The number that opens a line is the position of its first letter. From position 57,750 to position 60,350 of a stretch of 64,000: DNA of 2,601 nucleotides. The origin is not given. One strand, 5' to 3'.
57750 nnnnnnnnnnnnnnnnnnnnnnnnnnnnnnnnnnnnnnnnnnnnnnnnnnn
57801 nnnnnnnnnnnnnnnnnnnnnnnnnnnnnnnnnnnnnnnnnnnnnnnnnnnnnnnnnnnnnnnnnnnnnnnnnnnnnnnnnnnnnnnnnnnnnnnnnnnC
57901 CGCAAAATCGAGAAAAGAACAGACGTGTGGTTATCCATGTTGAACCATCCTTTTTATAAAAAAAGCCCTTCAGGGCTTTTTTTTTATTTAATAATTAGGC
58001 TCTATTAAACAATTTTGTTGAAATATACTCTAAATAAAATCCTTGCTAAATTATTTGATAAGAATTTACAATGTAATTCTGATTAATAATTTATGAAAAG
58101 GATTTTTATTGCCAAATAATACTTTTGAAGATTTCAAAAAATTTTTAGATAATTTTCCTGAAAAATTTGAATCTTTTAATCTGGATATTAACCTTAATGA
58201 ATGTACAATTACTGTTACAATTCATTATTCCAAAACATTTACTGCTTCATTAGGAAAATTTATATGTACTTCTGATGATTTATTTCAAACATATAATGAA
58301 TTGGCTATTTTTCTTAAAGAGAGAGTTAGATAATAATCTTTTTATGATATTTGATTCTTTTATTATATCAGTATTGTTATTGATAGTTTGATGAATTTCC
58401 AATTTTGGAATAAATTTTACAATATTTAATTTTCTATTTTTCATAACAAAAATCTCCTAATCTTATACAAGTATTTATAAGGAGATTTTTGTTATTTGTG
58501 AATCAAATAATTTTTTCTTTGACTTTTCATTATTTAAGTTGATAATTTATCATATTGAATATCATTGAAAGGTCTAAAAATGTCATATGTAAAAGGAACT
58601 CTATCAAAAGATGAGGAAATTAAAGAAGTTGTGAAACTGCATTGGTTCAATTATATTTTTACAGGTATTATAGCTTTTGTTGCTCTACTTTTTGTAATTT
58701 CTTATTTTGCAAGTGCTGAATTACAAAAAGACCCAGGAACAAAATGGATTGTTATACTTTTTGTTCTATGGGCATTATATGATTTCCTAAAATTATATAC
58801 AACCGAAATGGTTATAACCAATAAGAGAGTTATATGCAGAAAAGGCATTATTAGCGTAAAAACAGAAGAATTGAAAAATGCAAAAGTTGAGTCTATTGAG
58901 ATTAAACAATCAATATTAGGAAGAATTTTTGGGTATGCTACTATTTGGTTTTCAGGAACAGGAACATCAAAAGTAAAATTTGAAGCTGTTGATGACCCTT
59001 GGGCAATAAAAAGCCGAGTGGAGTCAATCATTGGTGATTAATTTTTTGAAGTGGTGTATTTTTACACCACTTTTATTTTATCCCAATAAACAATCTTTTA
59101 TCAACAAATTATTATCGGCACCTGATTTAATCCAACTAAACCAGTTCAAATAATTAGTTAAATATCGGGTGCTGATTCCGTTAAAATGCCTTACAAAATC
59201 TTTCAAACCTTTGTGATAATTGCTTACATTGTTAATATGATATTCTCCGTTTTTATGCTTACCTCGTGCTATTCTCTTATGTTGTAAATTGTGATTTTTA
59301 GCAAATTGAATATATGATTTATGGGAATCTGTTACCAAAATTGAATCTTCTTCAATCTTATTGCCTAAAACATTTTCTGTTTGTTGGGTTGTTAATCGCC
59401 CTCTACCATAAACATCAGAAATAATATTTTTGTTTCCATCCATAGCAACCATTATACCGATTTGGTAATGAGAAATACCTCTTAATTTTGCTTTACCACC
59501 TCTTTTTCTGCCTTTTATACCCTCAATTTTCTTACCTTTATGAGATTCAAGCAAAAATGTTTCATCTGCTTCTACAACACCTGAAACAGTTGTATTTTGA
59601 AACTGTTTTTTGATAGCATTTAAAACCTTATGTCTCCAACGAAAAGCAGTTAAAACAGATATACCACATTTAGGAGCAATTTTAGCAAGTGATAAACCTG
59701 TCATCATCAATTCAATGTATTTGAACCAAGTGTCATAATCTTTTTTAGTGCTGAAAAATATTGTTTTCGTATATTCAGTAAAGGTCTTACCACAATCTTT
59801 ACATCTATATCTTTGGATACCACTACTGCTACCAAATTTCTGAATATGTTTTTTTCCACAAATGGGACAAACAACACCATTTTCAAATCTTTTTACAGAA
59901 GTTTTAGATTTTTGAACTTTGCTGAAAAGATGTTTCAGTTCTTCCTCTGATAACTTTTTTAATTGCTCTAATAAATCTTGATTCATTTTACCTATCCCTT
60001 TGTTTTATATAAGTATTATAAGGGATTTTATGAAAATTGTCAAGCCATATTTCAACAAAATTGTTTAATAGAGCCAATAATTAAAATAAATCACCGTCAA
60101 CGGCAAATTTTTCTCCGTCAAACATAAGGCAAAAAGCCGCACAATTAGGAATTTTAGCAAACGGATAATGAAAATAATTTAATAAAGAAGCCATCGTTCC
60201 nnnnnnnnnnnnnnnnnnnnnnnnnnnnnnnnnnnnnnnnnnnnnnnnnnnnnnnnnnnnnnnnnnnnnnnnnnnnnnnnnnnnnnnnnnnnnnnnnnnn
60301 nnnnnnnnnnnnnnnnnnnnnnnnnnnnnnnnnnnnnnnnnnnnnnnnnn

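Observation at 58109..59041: Cargo of the IS element: a bPH_2 (YdbS/YdbT-like) membrane PH-domain protein and a 74-aa TTG-initiated ORF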

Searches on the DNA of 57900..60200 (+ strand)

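Call 74: search_rna_families(source=window, start=57900, end=60200, threshold=evalue, max_evalue=1)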
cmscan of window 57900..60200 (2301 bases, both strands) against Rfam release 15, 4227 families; matches with E-value up to 1: 6.
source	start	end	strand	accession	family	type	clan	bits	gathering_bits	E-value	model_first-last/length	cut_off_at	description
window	57911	57989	+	RF02053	STnc430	Gene; sRNA;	-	23.9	47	0.73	1-162/162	no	Enterobacterial sRNA STnc430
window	59005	59084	+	RF00558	L20_leader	Cis-reg; leader;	-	22.6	58.7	0.19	1-127/127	no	Ribosomal protein L20 leader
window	57956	57981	+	RF02438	SpF51_sRNA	Gene; sRNA;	-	22.4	50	0.46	1-45/45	no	Streptococcus sRNA SpF51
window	57960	57995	-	RF02438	SpF51_sRNA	Gene; sRNA;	-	21.7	50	0.69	1-45/45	no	Streptococcus sRNA SpF51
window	59519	59674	+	RF00623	P1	Gene;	-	19.8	100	0.47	1-180/180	no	Pseudomonas sRNA P1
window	59323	59447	-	RF02111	IS009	Gene;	-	17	117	0.41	1-199/199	no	IS009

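Call 84: search_dna_similar(query=window:57998-60075:+, collection=phages, mode=distant, max_rows=15)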
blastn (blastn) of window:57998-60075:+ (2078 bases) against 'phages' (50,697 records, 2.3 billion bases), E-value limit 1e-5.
No match.

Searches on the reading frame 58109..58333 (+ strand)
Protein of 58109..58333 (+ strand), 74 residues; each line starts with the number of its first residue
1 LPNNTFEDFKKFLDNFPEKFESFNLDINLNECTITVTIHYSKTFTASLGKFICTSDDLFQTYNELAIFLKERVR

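Call 4: search_protein_families(library=pfam, proteins=[window:58109-58333:+], max_evalue=1)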
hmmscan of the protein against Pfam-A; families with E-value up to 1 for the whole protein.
window:58109-58333:+ (74 aa): 1 family
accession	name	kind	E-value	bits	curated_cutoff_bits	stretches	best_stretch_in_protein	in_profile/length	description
PF18688.6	DUF5638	-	0.097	13.5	39.8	1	15-70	15-68/104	Family of unknown function (DUF5638)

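Call 11: find_homologous_proteins(query=window:58109-58333:+, max_evalue=0.01)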
Query window:58109-58333:+ (74 aa): 2 proteins with E <= 0.01 among 2 candidates.
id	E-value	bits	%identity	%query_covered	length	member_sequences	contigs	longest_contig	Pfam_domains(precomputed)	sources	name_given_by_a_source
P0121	1.1e-41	157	99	100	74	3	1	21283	-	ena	-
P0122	1.3e-32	128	91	92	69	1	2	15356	-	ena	-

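Call 12: find_encoding_contigs(protein=P0122, flank=5000, max_places=6)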
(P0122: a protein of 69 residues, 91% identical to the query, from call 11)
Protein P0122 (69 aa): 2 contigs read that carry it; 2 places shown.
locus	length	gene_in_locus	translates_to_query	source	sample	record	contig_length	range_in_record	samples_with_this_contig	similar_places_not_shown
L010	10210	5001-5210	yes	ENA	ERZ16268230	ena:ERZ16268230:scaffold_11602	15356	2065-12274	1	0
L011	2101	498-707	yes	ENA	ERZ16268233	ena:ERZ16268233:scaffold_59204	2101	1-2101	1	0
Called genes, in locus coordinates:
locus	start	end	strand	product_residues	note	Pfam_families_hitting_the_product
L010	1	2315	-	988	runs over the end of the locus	PF02839:CBM_5_12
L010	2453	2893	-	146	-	PF18454:Mtd_N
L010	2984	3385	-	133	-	-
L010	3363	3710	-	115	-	-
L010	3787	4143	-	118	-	-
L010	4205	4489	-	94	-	PF25682:Phage_VG64 (weak)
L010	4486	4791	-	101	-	PF20274:cREC_REC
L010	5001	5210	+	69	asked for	-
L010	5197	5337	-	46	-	-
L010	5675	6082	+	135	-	-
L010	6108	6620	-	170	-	PF00692:dUTPase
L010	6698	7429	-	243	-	PF02839:CBM_5_12 (weak)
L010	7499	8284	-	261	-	PF01555:N6_N4_Mtase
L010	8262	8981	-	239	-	PF01555:N6_N4_Mtase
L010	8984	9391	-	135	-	-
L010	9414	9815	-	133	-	-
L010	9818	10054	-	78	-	-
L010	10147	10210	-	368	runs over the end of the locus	PF00154:RecA_N (faint)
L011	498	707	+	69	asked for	-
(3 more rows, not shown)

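Call 33: search_protein_families(library=padloc, proteins=[window:58109-58333:+], max_evalue=0.01)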
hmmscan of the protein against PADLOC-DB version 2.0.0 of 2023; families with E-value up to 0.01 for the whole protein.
window:58109-58333:+ (74 aa): 0 families

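Call 34: search_protein_families(library=phrogs, proteins=[window:58109-58333:+], max_evalue=0.01)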
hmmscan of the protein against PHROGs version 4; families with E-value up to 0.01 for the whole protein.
window:58109-58333:+ (74 aa): 0 families

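Call 44: predict_structure(protein=window:58109-58333:+)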
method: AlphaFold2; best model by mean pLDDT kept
length: 74 residues; sequences in the alignment: 1
mean_pLDDT: 83.5   pTM: 0.71
mean pLDDT of the five models: 83.5, 83.2, 80.5, 80.4, 72.1
residues with pLDDT >= 90: 25; 70-90: 40; 50-70: 6; < 50: 3
segments of 3 or more residues with pLDDT < 50: 1-3
pLDDT, mean of each block of 10 residues (from residue 1): 66 86 91 90 85 76 90 82
secondary structure, 60 per line:
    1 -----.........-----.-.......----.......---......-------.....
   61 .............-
elements in order: H6-14 E22-28 E33-39 E43-48 H56-72

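Call 48: fold_search(model_id=the predicted structure, library=pdb)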
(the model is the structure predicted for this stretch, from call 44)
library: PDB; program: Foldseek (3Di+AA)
matches with E <= 10: 753; with E <= 0.001: 0
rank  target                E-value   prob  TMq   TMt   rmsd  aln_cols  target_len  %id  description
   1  7z3n_Lk               3.0e-01  0.63  0.43  0.41   4.4        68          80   18  Cryo-EM structure of the ribosome-associated RAC complex on the 80S ribosome - RAC-1 conformation (released 2023-04-12)
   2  5ft0_B                3.2e-01  0.30  0.38  0.13  13.4        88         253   12  Crystal structure of gp37(Dip) from bacteriophage phiKZ (released 2016-08-03)
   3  7olc_Lk               3.6e-01  0.57  0.43  0.42   3.7        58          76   16  Thermophilic eukaryotic 80S ribosome at idle POST state (released 2022-01-26)
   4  6sy0_A                5.0e-01  0.69  0.50  0.30   4.7        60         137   17  Structure of the Plasmodium falciparum SIP2 DNA-binding AP2 tandem repeat in complex with two SPE2 half-sites (released 2020-10-07)
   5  6hgm_A                5.7e-01  0.33  0.35  0.09   8.9        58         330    7  Crystal structure of Alpha1-antichymotrypsin variant NewBG-III-allo: an allosterically controlled new binding globulin (released 2019-05-29)
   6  2w9j_A                5.7e-01  0.30  0.41  0.42   4.5        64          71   14  The crystal structure of SRP14 from the Schizosaccharomyces pombe signal recognition particle (released 2009-02-03)
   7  9kyc_E                6.0e-01  0.28  0.37  0.27   5.1        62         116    8  PltBd1/PltBd2 heteropentameric holotoxin from E. coli (released 2025-10-29)
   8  3q4f_C                6.0e-01  0.20  0.36  0.20   7.3        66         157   11  Crystal structure of xrcc4/xlf-cernunnos complex (released 2011-08-03)
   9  4xa4_B                6.4e-01  0.10  0.29  0.15   7.9        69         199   12  Crystal Structure of the coiled-coil surrounding Skip 3 of MYH7 (released 2015-07-01)
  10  1fu1_B                6.9e-01  0.18  0.34  0.15   7.5        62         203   10  CRYSTAL STRUCTURE OF HUMAN XRCC4 (released 2000-12-11)
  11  4xa4_A                6.9e-01  0.11  0.31  0.15   7.9        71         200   13  Crystal Structure of the coiled-coil surrounding Skip 3 of MYH7 (released 2015-07-01)
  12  3caa_A                7.3e-01  0.28  0.35  0.09   8.9        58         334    7  CLEAVED ANTICHYMOTRYPSIN A347R (released 1998-02-25)
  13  2nwv                  7.8e-01  0.15  0.30  0.23   4.8        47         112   13  Crystal structure of XisI protein-like (YP_323822.1) from Anabaena Variabilis ATCC 29413 at 1.85 A resolution (released 2006-11-28)
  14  5om6_A                8.8e-01  0.30  0.37  0.09   8.8        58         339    7  Crystal structure of Alpha1-antichymotrypsin variant DBS-I-allo2: a MMP9-cleavable drug-binding serpin for doxycycline (released 2018-05-23)
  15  5lzi_A                8.8e-01  0.23  0.40  0.32   6.5        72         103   10  Porcine heat-labile enterotoxin R13H in complex with inhibitor MM146 (released 2017-05-31)
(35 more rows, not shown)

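Call 66: search_protein_representatives(protein=window:58109-58333:+)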
Query: 74 residues. Proteins with E-value up to 0.001 (for the whole library): 2; up to 1e-10: 2; up to 1e-30: 1. The best 2 are listed.
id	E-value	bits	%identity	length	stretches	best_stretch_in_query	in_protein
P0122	4.3e-33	128.4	91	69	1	1-68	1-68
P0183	1.4e-13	66.7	44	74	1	3-73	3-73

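Call 68: search_protein_families(library=ncbifam, proteins=[window:58109-58333:+], max_evalue=0.01)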
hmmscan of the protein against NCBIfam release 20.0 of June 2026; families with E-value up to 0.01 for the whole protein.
window:58109-58333:+ (74 aa): 0 families

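Call 70: find_encoding_contigs(protein=P0183, flank=4000, max_places=6)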
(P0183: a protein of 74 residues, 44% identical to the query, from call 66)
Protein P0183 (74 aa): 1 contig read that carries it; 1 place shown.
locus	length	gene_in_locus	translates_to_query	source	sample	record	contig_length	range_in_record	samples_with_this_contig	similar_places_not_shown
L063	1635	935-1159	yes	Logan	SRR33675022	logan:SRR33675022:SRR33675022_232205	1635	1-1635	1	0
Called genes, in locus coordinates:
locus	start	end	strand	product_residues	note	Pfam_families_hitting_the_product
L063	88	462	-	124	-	-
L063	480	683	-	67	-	-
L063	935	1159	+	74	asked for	-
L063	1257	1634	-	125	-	?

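Call 83: search_dna_similar(query=window:58109-58333:+, collection=phages, mode=protein, max_evalue=0.1, max_rows=10)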
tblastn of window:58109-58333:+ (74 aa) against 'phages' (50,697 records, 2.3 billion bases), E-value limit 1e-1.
No match.

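Call 86: search_protein_families(library=pfam, proteins=[L010:5675-6082:+, L063:88-462:-], max_evalue=0.01)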
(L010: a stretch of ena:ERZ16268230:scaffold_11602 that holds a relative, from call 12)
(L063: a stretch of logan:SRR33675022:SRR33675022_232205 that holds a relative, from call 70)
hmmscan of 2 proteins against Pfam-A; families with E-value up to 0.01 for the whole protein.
L010:5675-6082:+ (135 aa): 1 family
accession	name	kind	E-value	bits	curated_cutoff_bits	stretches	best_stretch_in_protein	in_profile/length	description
PF21882.2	Gp53-like_C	-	0.00085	20.3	24.9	1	54-135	1-84/84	Putative tail fiber protein gp53-like, C-terminal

L063:88-462:- (124 aa): 0 families

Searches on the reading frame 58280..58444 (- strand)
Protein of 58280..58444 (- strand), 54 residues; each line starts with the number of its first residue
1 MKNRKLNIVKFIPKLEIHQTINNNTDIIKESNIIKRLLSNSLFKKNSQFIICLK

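Call 4: search_protein_families(library=pfam, proteins=[window:58280-58444:-], max_evalue=1)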
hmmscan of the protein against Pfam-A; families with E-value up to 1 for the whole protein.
window:58280-58444:- (54 aa): 0 families

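Call 33: search_protein_families(library=padloc, proteins=[window:58280-58444:-], max_evalue=0.01)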
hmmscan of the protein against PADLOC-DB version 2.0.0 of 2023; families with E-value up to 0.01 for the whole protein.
window:58280-58444:- (54 aa): 0 families

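Call 34: search_protein_families(library=phrogs, proteins=[window:58280-58444:-], max_evalue=0.01)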
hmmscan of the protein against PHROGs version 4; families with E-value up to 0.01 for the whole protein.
window:58280-58444:- (54 aa): 0 families

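Call 61: predict_structure(protein=window:58280-58444:-)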
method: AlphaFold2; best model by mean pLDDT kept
length: 54 residues; sequences in the alignment: 1
mean_pLDDT: 57.4   pTM: 0.34
mean pLDDT of the five models: 57.4, 56.8, 56.7, 52.7, 51.1
residues with pLDDT >= 90: 0; 70-90: 12; 50-70: 21; < 50: 21
segments of 3 or more residues with pLDDT < 50: 1-16, 52-54
pLDDT, mean of each block of 10 residues (from residue 1): 41 46 65 76 62 48
secondary structure, 60 per line:
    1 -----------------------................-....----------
elements in order: H24-39 H41-44

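Call 68: search_protein_families(library=ncbifam, proteins=[window:58280-58444:-], max_evalue=0.01)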
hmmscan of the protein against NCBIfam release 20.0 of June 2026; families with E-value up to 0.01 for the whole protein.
window:58280-58444:- (54 aa): 0 families
